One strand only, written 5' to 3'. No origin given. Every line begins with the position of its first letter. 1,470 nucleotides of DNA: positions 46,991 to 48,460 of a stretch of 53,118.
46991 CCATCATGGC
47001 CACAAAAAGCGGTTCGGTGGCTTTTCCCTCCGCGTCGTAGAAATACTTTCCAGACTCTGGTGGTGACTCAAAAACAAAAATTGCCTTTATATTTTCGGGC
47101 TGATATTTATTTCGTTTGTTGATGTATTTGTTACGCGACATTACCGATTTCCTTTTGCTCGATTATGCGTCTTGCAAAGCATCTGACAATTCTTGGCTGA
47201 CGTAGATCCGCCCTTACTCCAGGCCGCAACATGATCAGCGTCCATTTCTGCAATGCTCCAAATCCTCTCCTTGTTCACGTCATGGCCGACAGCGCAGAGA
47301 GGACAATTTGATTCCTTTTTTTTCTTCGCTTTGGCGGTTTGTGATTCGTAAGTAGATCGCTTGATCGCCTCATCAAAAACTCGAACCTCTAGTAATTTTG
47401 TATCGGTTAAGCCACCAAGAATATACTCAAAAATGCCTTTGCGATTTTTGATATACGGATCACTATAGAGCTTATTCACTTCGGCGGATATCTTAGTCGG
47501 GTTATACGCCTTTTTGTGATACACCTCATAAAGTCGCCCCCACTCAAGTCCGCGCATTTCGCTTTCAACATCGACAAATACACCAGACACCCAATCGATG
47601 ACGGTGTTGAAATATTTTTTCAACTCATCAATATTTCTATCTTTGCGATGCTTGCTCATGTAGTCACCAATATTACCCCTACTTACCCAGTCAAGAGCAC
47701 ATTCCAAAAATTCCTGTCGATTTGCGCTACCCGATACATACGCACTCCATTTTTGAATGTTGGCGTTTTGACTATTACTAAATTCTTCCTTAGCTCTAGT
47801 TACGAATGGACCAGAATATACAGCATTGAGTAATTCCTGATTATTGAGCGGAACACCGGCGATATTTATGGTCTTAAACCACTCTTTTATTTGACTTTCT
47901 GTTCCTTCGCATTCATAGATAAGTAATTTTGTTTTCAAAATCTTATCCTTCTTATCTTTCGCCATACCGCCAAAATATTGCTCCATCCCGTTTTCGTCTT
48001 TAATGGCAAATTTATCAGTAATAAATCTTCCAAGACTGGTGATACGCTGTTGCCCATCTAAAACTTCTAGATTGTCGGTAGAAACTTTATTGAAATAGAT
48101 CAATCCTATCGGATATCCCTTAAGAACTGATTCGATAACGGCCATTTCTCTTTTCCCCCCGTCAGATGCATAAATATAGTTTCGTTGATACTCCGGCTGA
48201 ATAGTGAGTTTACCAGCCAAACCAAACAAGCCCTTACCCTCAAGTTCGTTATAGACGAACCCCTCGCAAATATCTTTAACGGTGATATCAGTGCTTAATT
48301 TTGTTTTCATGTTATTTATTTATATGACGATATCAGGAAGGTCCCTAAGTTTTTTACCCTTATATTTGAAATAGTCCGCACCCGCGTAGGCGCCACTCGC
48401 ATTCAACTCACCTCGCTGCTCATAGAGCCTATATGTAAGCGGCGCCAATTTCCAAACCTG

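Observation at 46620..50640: AT-rich five-gene operon at the 3' side of tRNA-Lys: Zn-ribbon / m6A methyltransferase / T5orf172 GIY-YIG-like / DUF262-HNH / UDG-fold protein, a candidate undescribed composite defence module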

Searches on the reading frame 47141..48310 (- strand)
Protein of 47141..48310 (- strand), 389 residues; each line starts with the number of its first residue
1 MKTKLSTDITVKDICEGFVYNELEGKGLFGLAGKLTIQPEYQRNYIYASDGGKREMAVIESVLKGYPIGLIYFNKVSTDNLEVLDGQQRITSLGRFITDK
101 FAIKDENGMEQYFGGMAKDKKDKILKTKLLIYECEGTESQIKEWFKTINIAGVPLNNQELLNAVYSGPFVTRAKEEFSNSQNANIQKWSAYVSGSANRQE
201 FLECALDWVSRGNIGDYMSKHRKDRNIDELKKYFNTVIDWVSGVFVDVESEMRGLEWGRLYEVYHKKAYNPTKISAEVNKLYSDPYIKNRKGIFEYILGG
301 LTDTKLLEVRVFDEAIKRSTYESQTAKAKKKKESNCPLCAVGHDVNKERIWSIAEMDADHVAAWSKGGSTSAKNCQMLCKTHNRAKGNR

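Call 4: search_protein_families(library=pfam, proteins=[window:47141-48310:-], max_evalue=0.1)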
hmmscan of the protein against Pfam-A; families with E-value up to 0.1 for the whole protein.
window:47141-48310:- (389 aa): 3 families
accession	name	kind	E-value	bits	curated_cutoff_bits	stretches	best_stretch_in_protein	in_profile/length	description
PF03235.19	GmrSD_N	-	1.2e-20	74.9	33.2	1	36-165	12-198/199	GmrSD restriction endonuclease, N-terminal domain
PF01844.29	HNH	-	5.1e-06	27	21.4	1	354-389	12-47/47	HNH endonuclease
PF14279.12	HNH_5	-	0.0021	18.4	27.5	1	356-389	13-46/56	HNH endonuclease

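Call 5: search_protein_families(library=padloc, proteins=[window:47141-48310:-], max_evalue=0.1)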
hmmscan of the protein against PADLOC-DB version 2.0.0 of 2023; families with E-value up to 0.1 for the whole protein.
window:47141-48310:- (389 aa): 12 families
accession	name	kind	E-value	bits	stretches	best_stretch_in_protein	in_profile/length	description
PDLC03418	REase_II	-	4.8e-83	277.3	1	8-388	7-371/372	Type II restriction enzyme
PDLC03877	NsnA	-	4.3e-25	86.8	1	33-236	63-264/385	-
PDLC04027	PD-T4-2_A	-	7.9e-15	52.8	1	33-242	50-283/363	-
PDLC04151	HEC-05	-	1.4e-05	22.1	1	81-94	114-127/600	-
PDLC04154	HEC-06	-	0.00011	19.1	1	38-94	26-86/569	-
PDLC04152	HEC-05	-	0.00015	18.5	1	37-88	21-73/566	-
PDLC04150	HEC-05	-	0.00061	16.7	0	39-80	25-63/583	-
PDLC04153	HEC-05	-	0.00077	15.8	1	32-78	18-60/621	-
PDLC02687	Orf5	-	0.0012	15.7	1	39-97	21-83/543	Orf5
PDLC04157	HEC-06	-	0.0019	14.8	1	39-98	26-90/558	-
PDLC04155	HEC-06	-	0.0022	14.5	1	39-96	24-86/562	-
PDLC02695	Orf5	-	0.021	11.2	1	74-93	72-91/601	Orf5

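Call 6: search_protein_families(library=ncbifam, proteins=[window:47141-48310:-], max_evalue=0.1)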
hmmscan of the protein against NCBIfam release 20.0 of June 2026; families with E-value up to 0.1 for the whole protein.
window:47141-48310:- (389 aa): 1 family
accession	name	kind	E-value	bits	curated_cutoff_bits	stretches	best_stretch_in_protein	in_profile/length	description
NF040563.1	guided_IscB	equivalog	0.0071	15.5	175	1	355-388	204-237/314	RNA-guided endonuclease IscB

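Call 7: search_protein_families(library=phrogs, proteins=[window:47141-48310:-], max_evalue=0.01)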
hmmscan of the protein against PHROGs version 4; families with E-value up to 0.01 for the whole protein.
window:47141-48310:- (389 aa): 13 families
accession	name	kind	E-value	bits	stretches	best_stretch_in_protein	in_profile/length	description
phrog_2598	-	unknown function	1.2e-24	88.1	1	33-249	44-275/352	-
phrog_1583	-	unknown function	3.7e-20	73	1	33-166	33-174/417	-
phrog_2214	-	DNA, RNA and nucleotide metabolism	1e-05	25.9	1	318-388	177-238/429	HNH endonuclease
phrog_8660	-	DNA, RNA and nucleotide metabolism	0.00017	22.7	1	322-389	113-179/196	HNH endonuclease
phrog_338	-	DNA, RNA and nucleotide metabolism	0.00027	21.4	1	318-389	189-262/340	HNH endonuclease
phrog_6050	-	DNA, RNA and nucleotide metabolism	0.00052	19.9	1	319-389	297-360/402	HNH endonuclease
phrog_589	-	DNA, RNA and nucleotide metabolism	0.00074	20.3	1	318-389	74-141/179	HNH endonuclease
phrog_5956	-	DNA, RNA and nucleotide metabolism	0.0015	19.2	1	322-388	48-109/138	HNH endonuclease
phrog_7785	-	DNA, RNA and nucleotide metabolism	0.0018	19.3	1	356-388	81-113/147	HNH endonuclease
phrog_1271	-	DNA, RNA and nucleotide metabolism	0.0018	18.7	1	319-388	252-317/361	HNH endonuclease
phrog_333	-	DNA, RNA and nucleotide metabolism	0.0021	19.2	1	326-386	26-78/138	HNH endonuclease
phrog_1035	-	DNA, RNA and nucleotide metabolism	0.0026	18.7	1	354-389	178-213/271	endonuclease VII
phrog_16726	-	DNA, RNA and nucleotide metabolism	0.0043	17.8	1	326-389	86-143/308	HNH endonuclease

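Call 12: search_solved_structures(query=window:47141-48310:-, max_evalue=0.01)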
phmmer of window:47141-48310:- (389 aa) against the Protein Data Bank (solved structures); distinct sequences matched with E-value up to 0.01: 0.

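Call 19: find_homologous_proteins(query=window:47141-48310:-, max_evalue=1e-10)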
Query window:47141-48310:- (389 aa): 8000 proteins with E <= 1e-10 among 8000 candidates; the best 120 are listed.
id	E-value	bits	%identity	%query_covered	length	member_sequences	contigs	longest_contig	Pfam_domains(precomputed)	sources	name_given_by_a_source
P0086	2.6e-262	888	100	100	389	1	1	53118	PF01844.30,PF03235.20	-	-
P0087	1.0e-244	830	92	100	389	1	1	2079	PF01844.30,PF03235.20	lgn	-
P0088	1.3e-242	823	92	100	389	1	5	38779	PF01844.30,PF03235.20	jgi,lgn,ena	-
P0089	1.7e-242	822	92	100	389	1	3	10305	PF01844.30,PF03235.20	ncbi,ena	-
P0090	1.4e-241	819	92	100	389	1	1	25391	PF01844.30,PF03235.20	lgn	-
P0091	9.7e-240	813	91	100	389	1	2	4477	PF01844.30,PF03235.20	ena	-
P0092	5.2e-239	811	90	100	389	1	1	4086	PF01844.30,PF03235.20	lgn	-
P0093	1.3e-238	810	91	100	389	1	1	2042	PF01844.30,PF03235.20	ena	-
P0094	4.7e-238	808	89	100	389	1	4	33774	PF01844.30,PF03235.20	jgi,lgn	jgi:5-methylcytosine-specific restriction endonuclease McrA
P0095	5.9e-238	807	90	100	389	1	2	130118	PF01844.30,PF03235.20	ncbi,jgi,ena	-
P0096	8.3e-238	807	89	100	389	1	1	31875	PF01844.30,PF03235.20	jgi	jgi:hypothetical protein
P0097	1.0e-237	807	89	100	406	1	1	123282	PF01844.30,PF03235.20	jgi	jgi:hypothetical protein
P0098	1.5e-237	806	89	100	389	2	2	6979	PF01844.30,PF03235.20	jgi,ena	-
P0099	1.6e-237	806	88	100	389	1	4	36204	PF01844.30,PF03235.20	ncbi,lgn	-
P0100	7.0e-237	804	89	100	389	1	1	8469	PF01844.30,PF03235.20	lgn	-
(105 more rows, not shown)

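Call 20: find_related_loci(query=window:47141-48310:-, collection=genome_contigs, flank=8000)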
Query window:47141-48310:- (389 aa) in genome_contigs; peptide patterns used: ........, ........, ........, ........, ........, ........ (x = any residue, [..] = any of these).
599 stretches matched a pattern (row limit reached: there are more); 522 encode a relative of the query (tblastn E <= 1e-3); the best 80 are kept; 80 distinct loci.
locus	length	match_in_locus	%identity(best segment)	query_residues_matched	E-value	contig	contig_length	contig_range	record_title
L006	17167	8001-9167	89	1-389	0e+0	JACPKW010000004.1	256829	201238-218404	MAG: Candidatus Giovannonibacteria bacterium isolate NC_groundwater_505_Ag_S-0.1um_43_101 S35_SO-1_scaffold_135751, whol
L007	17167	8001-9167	87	1-389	0e+0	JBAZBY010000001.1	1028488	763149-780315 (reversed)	MAG: Patescibacteria group bacterium isolate SO_2017_GW1_123 NODE_14_length_1028488_cov_9.115459_OW334_2017, whole genom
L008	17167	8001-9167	87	1-389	0e+0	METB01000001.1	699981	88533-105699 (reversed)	MAG: candidate division Kazan bacterium RIFCSPHIGHO2_01_FULL_44_14 RIFCSPHIGHO2_01_FULL_KAZAN_44_14, whole genome shotgu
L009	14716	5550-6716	86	1-389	0e+0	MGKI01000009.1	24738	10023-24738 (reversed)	MAG: Candidatus Yanofskybacteria bacterium RIFCSPLOWO2_01_FULL_42_49 rifcsplowo2_01_scaffold_3966, whole genome shotgun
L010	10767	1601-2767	87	1-389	0e+0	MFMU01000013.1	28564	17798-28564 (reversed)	MAG: Candidatus Kaiserbacteria bacterium RIFOXYD1_FULL_47_14 rifoxyd1_full_scaffold_507, whole genome shotgun sequence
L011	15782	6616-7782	86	1-389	0e+0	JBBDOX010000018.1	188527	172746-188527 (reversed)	MAG: Candidatus Andersenbacteria bacterium isolate LejiaB_49_17 Lejia_B_93_length_188527_cov_10, whole genome shotgun se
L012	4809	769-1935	85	1-389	0e+0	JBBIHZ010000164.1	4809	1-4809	MAG: Deltaproteobacteria bacterium isolate BR2S70218_bin_126 NODE_14333_length_4809_cov_3.642827, whole genome shotgun s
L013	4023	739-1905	85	1-389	0e+0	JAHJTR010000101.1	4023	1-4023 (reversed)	MAG: Patescibacteria group bacterium isolate OS_PC_MetaG.mb.61 OS_PC_MetaG.mb.61_k141_268490, whole genome shotgun seque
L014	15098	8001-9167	84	1-389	0e+0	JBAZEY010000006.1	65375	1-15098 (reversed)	MAG: Patescibacteria group bacterium isolate SO_2017_LW3_137 NODE_877_length_65375_cov_6.315458_LW162_2017, whole genome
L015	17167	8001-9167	86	1-389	0e+0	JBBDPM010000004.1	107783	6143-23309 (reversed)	MAG: Candidatus Woykebacteria bacterium isolate LejiaB_42_22 Lejia_B_243_length_107783_cov_12, whole genome shotgun sequ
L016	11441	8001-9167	85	1-389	0e+0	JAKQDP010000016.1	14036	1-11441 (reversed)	MAG: bacterium isolate USDE_maxbin.058 k141_152074, whole genome shotgun sequence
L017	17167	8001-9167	86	1-389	0e+0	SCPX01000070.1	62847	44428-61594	MAG: Patescibacteria group bacterium isolate DP16D_bin.14 DP16D_bin.14-105476, whole genome shotgun sequence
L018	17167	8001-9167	85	1-389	0e+0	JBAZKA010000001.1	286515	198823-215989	MAG: Patescibacteria group bacterium isolate SO_2017_LW4_132 scaffold_110_c1_LW137-91_2017, whole genome shotgun sequenc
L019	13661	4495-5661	83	1-389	0e+0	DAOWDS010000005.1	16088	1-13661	MAG TPA_asm: Candidatus Moraniibacteriota bacterium isolate CSMAG_1919 CSMAG_1919_k141_3321045_length_16088_cov_10.0000,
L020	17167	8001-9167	83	1-389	0e+0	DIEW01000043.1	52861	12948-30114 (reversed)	MAG TPA_asm: Syntrophaceae bacterium UBA5764 UBA5764_contig_6664, whole genome shotgun sequence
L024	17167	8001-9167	85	1-389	0e+0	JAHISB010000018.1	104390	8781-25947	MAG: Patescibacteria group bacterium isolate MM_PC_MetaG.mb.153 MM_PC_MetaG.mb.153_k141_672461, whole genome shotgun seq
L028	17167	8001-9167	83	1-389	0e+0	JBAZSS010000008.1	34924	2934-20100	MAG: Parcubacteria group bacterium isolate SO_2017_GW1_179 NODE_5514_length_34924_cov_1.038337_OW334_2017, whole genome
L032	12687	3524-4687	84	1-389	0e+0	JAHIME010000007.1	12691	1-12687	MAG: Patescibacteria group bacterium isolate KR13_N2.mb.53 KR13_N2.mb.53_k141_35717, whole genome shotgun sequence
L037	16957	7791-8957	84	1-389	0e+0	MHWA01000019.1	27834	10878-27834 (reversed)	MAG: Candidatus Zambryskibacteria bacterium RIFCSPLOWO2_01_FULL_35_19 rifcsplowo2_01_scaffold_5250, whole genome shotgun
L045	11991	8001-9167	82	1-389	0e+0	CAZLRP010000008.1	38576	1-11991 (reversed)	MAG TPA_asm: uncultured Candidatus Saccharibacteria bacterium isolate binchicken_co220_141 genome assembly, contig: NODE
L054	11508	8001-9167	82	1-389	0e+0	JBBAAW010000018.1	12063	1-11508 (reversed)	MAG: Patescibacteria group bacterium isolate SO_2017_GW3_51 scaffold_2652_c1_OW296A_2017, whole genome shotgun sequence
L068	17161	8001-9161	81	1-389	0e+0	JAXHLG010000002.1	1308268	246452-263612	MAG: Candidatus Moraniibacteriota bacterium isolate Salar_de_Ascotan_soil_MAG_ASO1 contig_5779_polypolish, whole genome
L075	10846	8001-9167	80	1-389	0e+0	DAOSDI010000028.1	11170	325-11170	MAG TPA_asm: Candidatus Pacearchaeota archaeon isolate AMR_MDS_1835 NODE_2232_length_11170_cov_18.368871, whole genome s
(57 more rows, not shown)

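Call 32: search_dna_similar(query=window:47141-48310:-, collection=plasmids, mode=protein, max_rows=15)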
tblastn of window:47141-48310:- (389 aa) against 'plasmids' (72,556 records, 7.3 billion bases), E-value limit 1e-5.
Records with a match: 76; places in all: 79; records where one place covers at least 80% of the query: 44.
Best place of each record, by identity: 60-80% 20; <60% 56.
By first word of the organism name: Enterococcus 12; Acinetobacter 6; Klebsiella 4; Rhodococcus 3; Apilactobacillus 3; Variovorax 3; Campylobacter 3; Pseudarthrobacter 2; Gordonia 2; Pediococcus 2; and 31 more.
By predicted mobility (MOB-suite, as given by PLSDB): non-mobilizable 44; conjugative 20; mobilizable 12.
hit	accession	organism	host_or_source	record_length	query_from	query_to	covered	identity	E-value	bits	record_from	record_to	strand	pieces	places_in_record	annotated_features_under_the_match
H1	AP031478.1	Moraxella osloensis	Homo sapiens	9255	1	389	100%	68.3%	1e-178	558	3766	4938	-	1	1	hypothetical protein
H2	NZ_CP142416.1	Enterococcus faecium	Bovine,milk sample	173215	1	389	100%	64.8%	5e-168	527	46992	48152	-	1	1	DUF262 domain-containing protein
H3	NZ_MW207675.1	Enterococcus faecium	-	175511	1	389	100%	64.8%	5e-168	527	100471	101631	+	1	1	DUF262 domain-containing protein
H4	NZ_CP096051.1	Enterococcus faecium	piglet,cell culture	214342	1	389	100%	64.8%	5e-168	527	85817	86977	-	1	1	DUF262 domain-containing protein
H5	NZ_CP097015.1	Enterococcus faecium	whole organism,pet food (BARF)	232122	1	389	100%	64.8%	5e-168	527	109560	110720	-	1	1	DUF262 domain-containing protein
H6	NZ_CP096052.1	Enterococcus faecium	nursery pig,cell culture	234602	1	389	100%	64.8%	5e-168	527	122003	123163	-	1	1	DUF262 domain-containing protein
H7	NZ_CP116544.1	Enterococcus faecium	Bos taurus,whole organism,fecal sample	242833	1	389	100%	64.8%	5e-168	527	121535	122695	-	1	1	DUF262 domain-containing protein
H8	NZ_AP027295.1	Enterococcus faecium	Bacteria,excrement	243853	1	389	100%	64.8%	5e-168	527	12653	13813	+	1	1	DUF262 domain-containing protein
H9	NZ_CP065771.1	Enterococcus faecium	Homo sapiens,Digestive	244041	1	389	100%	64.8%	5e-168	527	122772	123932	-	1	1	DUF262 domain-containing protein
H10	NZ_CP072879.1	Enterococcus faecium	stream/river surface water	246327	1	389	100%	64.8%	5e-168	527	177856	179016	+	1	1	DUF262 domain-containing protein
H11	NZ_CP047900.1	Pseudarthrobacter psychrotolerans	Single cell,Antarctic soil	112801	10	389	98%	63.5%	2e-153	486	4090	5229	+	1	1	DUF262 domain-containing protein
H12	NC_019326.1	Arthrobacter sp. 31.31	heavy aromatic hydrocarbon contaminated ...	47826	1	388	100%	62.0%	4e-149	473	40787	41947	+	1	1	DUF262 domain-containing protein | adenine-specific methyltransferase EcoRI family protein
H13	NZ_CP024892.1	Rhodococcus ruber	cell culture,activated sludge from ...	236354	1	389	100%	61.4%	2e-147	468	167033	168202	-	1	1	DUF262 domain-containing protein | adenine-specific methyltransferase EcoRI family protein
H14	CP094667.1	Gordonia amicalis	cell culture,river sand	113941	1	389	100%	60.6%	2e-148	471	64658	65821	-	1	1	DUF262 domain-containing protein | adenine-specific methyltransferase EcoRI family protein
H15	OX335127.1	Apilactobacillus kunkeei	Apis mellifera,European honeybee,honey ...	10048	10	388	97%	62.1%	2e-149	474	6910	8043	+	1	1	hypothetical protein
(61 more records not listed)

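Call 33: search_dna_similar(query=window:47141-48310:-, collection=phages, mode=protein, max_rows=15)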
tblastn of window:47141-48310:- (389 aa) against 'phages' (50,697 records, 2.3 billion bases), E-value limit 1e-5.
Records with a match: 11; places in all: 11; records where one place covers at least 80% of the query: 4.
Best place of each record, by identity: 60-80% 2; <60% 9.
By first word of the organism name: Erwinia 4; Flavobacterium 2; Bacteriophage 2; Staphylococcus 1; Pectobacterium 1; Klebsiella 1.
By host as written in the record: Flavobacterium sp. LMO6 2; - 2; Erwinia pyrifoliae 2; Erwinia amylovora TS3128 2; Staphylococcus aureus 1; Pectobacterium carotovorum subsp. carotovorum 27 1; Klebsiella pneumoniae KP16 1.
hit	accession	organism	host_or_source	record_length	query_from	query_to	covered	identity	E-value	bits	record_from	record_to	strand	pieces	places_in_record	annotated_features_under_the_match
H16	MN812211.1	Flavobacterium phage vB_FspS_laban6-1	Flavobacterium sp. LMO6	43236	8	389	98%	77.5%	0e+0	607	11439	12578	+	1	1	HNH endonuclease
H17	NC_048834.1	Flavobacterium phage vB_FspS_laban6-1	Flavobacterium sp. LMO6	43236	8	389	98%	77.5%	0e+0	607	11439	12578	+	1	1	DUF262 domain-containing protein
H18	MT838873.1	Bacteriophage sp.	human fecal samples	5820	1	389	100%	59.7%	7e-149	468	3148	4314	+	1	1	record has no annotation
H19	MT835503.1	Bacteriophage sp.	human fecal samples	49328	1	388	100%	37.9%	4e-76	261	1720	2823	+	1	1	record has no annotation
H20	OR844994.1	Staphylococcus phage SA 1306 Kay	Staphylococcus aureus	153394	154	388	60%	49.6%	2e-54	238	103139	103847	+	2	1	record has no annotation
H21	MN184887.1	Erwinia phage pEp_SNUABM_01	Erwinia pyrifoliae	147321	41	159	31%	30.2%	4e-6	55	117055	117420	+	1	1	DUF262 domain-containing protein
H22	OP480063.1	Erwinia phage pEa_SNUABM_56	Erwinia amylovora TS3128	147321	41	159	31%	30.2%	4e-6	55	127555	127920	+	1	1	hypothetical protein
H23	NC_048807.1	Erwinia phage pEp_SNUABM_01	Erwinia pyrifoliae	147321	41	159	31%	30.2%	4e-6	55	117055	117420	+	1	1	DUF262 domain-containing protein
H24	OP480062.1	Erwinia phage pEa_SNUABM_55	Erwinia amylovora TS3128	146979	41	159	31%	30.2%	4e-6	55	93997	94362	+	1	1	hypothetical protein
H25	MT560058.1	Pectobacterium phage POP12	Pectobacterium carotovorum subsp. ...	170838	35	164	33%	27.5%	1e-6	57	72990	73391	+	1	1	hypothetical protein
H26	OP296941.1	Klebsiella phage DP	Klebsiella pneumoniae KP16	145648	41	157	30%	27.4%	4e-6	55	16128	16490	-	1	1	hypothetical protein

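Call 36: get_annotated_region(hit=H16, flank=5000)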
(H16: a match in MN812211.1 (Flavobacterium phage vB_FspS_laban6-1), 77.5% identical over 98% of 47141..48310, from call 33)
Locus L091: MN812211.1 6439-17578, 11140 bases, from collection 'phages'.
description: Flavobacterium phage vB_FspS_laban6-1, complete genome.
organism: Flavobacterium phage vB_FspS_laban6-1 (NCBI taxid 2686250)
taxonomy: Viruses; Duplodnaviria; Heunggongvirae; Uroviricota; Caudoviricetes; Duneviridae; Labanvirus; Labanvirus laban
host: Flavobacterium sp. LMO6; source: -; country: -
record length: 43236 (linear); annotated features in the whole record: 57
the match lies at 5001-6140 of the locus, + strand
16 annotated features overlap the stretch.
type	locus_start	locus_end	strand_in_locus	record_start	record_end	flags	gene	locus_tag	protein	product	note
CDS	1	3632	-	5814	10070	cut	-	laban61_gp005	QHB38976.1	tail tape measure protein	annotation based on sequence similarity to NCBI OJX55566.1 and Pfam PF10145.8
CDS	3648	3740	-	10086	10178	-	-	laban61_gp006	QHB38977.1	hypothetical protein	-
CDS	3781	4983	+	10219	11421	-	-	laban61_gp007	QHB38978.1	DNA methyltransferase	annotation based on sequence similarity to NCBI WP_139205276.1 and Pfam PF13651.5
CDS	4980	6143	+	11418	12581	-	-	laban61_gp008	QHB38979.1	HNH endonuclease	annotation based on sequence similarity to NCBI WP_134338253.1 and Pfam PF03235.13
CDS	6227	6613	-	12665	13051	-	-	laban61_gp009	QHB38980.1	hypothetical protein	annotation based on sequence similarity to NCBI OYX86819.1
CDS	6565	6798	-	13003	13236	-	-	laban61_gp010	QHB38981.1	hypothetical protein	-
CDS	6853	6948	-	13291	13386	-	-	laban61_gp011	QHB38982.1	hypothetical protein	-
CDS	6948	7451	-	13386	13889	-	-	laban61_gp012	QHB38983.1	hypothetical protein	annotation based on sequence similarity to NCBI PIV94313.1 and Pfam PF14730.5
CDS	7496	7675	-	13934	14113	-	-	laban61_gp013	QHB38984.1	hypothetical protein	annotation based on sequence similarity to NCBI WP_094166438.1 and Pfam PF13446.5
CDS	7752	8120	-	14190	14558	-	-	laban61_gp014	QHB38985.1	hypothetical protein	annotation based on sequence similarity to NCBI WP_093024724.1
CDS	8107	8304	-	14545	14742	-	-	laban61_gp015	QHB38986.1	hypothetical protein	annotation based on sequence similarity to NCBI OYX86815.1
CDS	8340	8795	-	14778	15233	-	-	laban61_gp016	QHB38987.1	hypothetical protein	annotation based on sequence similarity to NCBI WP_026730214.1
CDS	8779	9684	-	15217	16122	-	-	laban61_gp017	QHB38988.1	hypothetical protein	annotation based on sequence similarity to NCBI OYX86813.1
CDS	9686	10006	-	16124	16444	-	-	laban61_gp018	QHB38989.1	hypothetical protein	annotation based on sequence similarity to NCBI WP_093024720.1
CDS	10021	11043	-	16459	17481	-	-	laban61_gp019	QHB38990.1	hypothetical protein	annotation based on sequence similarity to NCBI WP_026730211.1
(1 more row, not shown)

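Call 37: get_annotated_region(hit=H1, flank=5000)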
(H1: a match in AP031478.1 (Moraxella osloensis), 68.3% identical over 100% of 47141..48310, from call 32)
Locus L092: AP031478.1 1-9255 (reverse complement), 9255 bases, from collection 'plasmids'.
description: Moraxella osloensis NBRC 115781 plasmid pSKB0120-6 DNA, complete sequence
organism: Moraxella osloensis (NCBI taxid 34062)
taxonomy: Bacteria; Pseudomonadota; Gammaproteobacteria; Moraxellales; Moraxellaceae; Moraxella; Moraxella osloensis
host: -; source: Homo sapiens; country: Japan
typing (MOB-suite, as given by PLSDB): non-mobilizable
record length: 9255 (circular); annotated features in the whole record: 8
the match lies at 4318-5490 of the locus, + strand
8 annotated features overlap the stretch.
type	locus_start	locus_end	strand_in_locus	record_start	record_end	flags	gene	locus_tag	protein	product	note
CDS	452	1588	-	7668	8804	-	-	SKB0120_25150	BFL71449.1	hypothetical protein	-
CDS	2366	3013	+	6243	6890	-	-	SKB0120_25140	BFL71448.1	hypothetical protein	-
CDS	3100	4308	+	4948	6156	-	-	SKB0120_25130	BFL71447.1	adenine-specific methyltransferase EcoRI family protein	-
CDS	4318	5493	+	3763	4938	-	-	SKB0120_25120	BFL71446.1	hypothetical protein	-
CDS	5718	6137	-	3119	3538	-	-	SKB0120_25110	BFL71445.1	hypothetical protein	-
CDS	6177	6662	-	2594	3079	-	-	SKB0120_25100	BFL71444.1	hypothetical protein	-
CDS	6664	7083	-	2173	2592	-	-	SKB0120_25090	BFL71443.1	hypothetical protein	-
CDS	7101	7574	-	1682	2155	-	-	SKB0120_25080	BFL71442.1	hypothetical protein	-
